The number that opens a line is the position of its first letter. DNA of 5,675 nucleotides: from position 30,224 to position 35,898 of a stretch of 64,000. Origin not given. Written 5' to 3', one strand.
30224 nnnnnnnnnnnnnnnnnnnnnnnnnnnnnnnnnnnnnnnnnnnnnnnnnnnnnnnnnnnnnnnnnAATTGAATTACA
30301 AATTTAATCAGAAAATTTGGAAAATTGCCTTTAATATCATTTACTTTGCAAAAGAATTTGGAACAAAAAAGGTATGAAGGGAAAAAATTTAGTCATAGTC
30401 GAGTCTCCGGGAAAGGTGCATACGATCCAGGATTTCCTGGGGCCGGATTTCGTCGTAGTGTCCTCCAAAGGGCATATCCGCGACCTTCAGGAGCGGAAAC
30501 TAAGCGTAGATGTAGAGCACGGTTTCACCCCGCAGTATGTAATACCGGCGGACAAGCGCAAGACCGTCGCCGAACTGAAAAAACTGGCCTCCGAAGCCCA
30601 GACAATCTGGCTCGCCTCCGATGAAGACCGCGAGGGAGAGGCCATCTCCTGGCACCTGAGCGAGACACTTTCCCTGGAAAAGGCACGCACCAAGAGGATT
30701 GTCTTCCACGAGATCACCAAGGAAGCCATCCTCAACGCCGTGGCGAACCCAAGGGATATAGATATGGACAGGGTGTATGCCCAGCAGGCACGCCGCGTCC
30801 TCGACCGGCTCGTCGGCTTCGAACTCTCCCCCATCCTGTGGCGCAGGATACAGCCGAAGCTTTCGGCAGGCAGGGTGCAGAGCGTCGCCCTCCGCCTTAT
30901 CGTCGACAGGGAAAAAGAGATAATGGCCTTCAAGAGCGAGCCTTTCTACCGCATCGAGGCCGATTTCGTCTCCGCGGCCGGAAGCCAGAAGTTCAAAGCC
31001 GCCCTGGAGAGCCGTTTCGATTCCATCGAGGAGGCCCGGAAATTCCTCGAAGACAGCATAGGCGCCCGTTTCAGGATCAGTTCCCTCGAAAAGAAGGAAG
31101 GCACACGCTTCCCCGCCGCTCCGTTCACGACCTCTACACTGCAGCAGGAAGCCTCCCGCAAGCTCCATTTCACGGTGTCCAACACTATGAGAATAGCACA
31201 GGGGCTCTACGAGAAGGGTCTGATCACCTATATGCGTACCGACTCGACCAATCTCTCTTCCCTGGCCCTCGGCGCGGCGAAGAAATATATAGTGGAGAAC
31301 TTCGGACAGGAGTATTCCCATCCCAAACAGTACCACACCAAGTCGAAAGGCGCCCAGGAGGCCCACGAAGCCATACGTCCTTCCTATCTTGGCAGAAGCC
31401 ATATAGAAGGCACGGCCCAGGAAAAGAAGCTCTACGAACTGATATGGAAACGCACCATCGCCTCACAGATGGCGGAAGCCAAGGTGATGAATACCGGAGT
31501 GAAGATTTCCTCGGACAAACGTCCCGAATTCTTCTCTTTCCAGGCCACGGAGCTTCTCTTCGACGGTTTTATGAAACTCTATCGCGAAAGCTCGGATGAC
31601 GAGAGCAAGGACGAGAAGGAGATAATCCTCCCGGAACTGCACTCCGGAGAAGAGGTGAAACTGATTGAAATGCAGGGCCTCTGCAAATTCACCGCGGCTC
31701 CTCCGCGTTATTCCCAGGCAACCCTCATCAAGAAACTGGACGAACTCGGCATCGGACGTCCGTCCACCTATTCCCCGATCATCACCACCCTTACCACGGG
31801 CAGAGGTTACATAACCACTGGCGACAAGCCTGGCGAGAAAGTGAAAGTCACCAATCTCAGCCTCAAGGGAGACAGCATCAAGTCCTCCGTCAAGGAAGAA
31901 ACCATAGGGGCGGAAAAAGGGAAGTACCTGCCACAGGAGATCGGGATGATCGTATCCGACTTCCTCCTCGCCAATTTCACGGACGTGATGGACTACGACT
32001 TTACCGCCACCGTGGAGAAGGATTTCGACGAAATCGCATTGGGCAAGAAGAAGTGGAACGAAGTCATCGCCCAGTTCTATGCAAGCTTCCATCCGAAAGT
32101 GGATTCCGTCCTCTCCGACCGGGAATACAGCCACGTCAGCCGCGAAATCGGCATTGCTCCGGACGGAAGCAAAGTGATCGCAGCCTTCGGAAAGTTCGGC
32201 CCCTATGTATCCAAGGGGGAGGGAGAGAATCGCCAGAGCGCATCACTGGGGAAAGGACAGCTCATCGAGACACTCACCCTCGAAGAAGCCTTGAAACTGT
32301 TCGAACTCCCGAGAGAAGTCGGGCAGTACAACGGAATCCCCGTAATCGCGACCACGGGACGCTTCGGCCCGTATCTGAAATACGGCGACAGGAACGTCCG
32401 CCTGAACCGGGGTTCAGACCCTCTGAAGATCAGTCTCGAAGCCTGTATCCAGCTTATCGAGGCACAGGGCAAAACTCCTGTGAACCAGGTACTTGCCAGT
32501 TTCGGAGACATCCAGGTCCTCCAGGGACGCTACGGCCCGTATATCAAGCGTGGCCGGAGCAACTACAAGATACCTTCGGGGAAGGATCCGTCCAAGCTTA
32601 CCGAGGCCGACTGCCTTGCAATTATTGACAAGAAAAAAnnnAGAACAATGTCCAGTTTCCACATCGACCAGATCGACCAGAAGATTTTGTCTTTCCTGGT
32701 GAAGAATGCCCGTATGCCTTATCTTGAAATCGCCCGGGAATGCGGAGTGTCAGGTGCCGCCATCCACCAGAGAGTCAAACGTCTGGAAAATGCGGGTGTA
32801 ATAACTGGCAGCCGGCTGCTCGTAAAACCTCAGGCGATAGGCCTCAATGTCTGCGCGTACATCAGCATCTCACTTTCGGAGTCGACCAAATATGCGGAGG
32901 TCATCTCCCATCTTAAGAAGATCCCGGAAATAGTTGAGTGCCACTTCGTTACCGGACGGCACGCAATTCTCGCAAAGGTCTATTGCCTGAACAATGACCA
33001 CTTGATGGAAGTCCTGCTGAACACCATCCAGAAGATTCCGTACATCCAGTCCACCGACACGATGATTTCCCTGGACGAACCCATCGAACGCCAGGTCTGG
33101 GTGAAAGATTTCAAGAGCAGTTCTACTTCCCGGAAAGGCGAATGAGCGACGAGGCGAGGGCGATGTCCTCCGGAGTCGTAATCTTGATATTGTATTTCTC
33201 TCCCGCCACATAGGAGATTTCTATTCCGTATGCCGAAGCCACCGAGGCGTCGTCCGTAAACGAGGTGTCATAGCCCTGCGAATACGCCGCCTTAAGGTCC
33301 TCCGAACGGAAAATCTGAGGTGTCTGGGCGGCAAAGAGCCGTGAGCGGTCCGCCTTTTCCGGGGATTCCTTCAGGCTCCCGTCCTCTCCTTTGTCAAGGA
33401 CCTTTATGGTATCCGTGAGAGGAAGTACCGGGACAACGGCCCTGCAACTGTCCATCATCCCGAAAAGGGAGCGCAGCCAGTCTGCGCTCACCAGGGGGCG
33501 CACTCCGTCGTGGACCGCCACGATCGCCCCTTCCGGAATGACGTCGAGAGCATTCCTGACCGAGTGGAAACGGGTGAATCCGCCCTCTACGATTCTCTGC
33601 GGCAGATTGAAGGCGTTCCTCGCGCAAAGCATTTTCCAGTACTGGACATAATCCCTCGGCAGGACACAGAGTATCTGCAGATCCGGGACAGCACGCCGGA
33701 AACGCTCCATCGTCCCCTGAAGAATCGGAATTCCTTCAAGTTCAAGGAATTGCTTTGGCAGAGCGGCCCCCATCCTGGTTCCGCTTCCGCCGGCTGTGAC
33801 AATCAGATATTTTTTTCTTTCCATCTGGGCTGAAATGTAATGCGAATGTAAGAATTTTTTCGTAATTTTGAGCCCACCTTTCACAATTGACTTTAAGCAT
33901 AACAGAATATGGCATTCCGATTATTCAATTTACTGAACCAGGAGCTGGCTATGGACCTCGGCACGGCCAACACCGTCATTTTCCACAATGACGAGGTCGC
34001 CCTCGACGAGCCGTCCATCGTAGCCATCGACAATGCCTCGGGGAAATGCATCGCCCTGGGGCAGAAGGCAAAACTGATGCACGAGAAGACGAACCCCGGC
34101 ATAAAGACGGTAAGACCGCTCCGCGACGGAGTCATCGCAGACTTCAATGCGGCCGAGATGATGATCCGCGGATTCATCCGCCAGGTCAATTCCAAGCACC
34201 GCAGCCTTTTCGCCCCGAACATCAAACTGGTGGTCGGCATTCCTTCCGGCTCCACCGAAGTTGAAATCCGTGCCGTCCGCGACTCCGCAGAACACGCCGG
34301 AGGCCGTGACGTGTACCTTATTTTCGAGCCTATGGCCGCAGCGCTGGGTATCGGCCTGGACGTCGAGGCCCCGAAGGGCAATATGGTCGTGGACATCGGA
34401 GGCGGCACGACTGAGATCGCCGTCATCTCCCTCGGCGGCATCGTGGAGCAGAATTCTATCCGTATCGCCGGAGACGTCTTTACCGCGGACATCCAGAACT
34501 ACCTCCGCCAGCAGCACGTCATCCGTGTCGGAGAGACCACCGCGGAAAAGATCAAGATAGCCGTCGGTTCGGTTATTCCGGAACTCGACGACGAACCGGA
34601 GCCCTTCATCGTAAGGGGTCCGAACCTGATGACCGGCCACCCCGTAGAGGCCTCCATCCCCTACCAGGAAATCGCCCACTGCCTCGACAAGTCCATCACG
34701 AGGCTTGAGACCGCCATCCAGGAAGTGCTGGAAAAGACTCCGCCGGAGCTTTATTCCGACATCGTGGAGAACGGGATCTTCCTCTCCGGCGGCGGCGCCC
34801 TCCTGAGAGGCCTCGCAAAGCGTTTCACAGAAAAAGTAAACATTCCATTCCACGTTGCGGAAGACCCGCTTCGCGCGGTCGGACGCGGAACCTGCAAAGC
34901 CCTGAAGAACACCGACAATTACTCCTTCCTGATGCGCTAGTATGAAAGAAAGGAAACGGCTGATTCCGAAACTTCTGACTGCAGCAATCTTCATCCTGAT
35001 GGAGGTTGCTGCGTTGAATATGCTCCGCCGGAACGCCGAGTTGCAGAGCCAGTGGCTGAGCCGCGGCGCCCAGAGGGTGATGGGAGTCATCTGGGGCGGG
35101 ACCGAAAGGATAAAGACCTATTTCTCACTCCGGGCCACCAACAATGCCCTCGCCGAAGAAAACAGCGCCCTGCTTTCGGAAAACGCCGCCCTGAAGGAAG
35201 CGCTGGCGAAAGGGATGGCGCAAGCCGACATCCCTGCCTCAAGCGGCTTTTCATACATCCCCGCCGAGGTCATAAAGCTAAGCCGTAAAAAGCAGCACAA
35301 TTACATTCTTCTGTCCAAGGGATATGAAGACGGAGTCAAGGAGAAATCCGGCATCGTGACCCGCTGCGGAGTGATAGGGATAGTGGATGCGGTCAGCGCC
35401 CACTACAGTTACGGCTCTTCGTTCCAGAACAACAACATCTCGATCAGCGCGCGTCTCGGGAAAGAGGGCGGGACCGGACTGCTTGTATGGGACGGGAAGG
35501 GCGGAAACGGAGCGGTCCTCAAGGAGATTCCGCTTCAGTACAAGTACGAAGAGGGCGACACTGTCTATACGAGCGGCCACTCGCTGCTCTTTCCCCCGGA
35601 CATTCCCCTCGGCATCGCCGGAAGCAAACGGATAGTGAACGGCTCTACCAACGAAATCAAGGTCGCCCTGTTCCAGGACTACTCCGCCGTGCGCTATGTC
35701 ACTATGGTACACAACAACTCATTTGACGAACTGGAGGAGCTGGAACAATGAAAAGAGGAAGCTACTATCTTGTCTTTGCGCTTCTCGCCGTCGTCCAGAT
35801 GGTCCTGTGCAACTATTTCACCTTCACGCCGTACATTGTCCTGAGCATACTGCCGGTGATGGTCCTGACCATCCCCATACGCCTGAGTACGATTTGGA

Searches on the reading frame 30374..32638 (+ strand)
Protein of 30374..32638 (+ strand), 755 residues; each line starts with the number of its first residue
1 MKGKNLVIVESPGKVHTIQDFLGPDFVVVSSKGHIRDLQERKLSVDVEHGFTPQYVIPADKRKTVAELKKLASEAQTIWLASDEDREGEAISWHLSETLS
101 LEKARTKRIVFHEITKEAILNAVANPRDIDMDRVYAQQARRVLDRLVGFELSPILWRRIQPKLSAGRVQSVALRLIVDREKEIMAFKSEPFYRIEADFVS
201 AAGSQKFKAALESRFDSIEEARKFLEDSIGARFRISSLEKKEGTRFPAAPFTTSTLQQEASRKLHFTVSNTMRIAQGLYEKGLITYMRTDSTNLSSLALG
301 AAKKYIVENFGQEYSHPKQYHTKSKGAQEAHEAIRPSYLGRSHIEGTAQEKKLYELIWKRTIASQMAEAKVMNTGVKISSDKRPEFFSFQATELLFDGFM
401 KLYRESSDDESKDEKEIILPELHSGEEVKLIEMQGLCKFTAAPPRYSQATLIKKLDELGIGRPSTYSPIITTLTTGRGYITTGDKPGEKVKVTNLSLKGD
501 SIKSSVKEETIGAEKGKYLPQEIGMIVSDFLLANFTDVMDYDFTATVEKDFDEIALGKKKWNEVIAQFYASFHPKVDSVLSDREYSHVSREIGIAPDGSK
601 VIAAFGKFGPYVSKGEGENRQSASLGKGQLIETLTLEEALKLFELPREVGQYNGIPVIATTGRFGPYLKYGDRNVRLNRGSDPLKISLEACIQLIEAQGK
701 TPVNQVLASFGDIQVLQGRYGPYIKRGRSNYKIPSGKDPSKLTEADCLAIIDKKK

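Call 25: search_protein_families(library=pfam, proteins=[window:30374-32638:+], max_evalue=0.001)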
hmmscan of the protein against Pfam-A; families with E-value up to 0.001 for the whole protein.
window:30374-32638:+ (755 aa): 3 families
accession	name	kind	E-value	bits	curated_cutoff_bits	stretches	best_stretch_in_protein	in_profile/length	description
PF01131.25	Topoisom_bac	-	1.7e-113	380.2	35.1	2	129-494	2-368/411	DNA topoisomerase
PF13368.11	Toprim_C_rpt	-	1.4e-41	140.7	22.3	3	712-755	7-50/57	Topoisomerase C-terminal repeat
PF01751.28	Toprim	-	3.5e-19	69.2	23.1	1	6-114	2-96/96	Toprim domain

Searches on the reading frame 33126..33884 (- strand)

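Call 25: search_protein_families(library=pfam, proteins=[window:33126-33884:-], max_evalue=0.001)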
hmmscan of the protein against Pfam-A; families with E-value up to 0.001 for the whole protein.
window:33126-33884:- (253 aa): 2 families
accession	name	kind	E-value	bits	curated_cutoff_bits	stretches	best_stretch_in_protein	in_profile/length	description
PF01128.25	IspD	-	2.5e-48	165.2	27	1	27-248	3-219/221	2-C-methyl-D-erythritol 4-phosphate cytidylyltransferase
PF12804.13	NTP_transf_3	-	5.2e-09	36.9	27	1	28-153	2-122/160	MobA-like NTP transferase domain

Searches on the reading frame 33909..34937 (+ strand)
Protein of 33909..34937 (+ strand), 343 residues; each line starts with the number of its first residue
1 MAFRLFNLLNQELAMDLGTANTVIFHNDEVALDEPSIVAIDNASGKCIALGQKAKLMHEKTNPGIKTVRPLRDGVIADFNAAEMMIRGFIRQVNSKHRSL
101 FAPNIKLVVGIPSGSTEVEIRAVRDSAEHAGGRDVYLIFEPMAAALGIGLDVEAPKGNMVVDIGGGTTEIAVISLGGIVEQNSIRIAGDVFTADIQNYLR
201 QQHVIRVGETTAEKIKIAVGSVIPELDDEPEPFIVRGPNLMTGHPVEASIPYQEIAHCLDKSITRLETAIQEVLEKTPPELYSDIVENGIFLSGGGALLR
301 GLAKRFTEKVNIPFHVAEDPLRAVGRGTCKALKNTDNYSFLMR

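Call 25: search_protein_families(library=pfam, proteins=[window:33909-34937:+], max_evalue=0.001)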
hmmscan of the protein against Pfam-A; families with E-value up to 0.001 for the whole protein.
window:33909-34937:+ (343 aa): 4 families
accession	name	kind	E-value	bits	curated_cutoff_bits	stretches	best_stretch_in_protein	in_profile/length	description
PF06723.19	MreB_Mbl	-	1.4e-114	382.8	27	1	11-337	2-324/327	MreB/Mbl protein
PF14450.12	FtsA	-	1.7e-14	54.7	31.8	1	159-318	1-111/127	Cell division protein FtsA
PF00012.26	HSP70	-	1.6e-08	33.7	20.6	1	106-202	135-237/599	Hsp70 protein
PF00022.25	Actin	-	1.5e-07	30.8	27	0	47-205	45-193/410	Actin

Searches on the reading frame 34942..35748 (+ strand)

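Call 25: search_protein_families(library=pfam, proteins=[window:34942-35748:+], max_evalue=0.001)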
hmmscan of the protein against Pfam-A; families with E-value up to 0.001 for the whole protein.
window:34942-35748:+ (269 aa): 1 family
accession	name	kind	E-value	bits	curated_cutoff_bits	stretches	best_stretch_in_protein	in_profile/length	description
PF04085.20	MreC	-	7.7e-25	87.8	28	1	110-256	1-146/147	Rod shape-determining protein MreC, barrel core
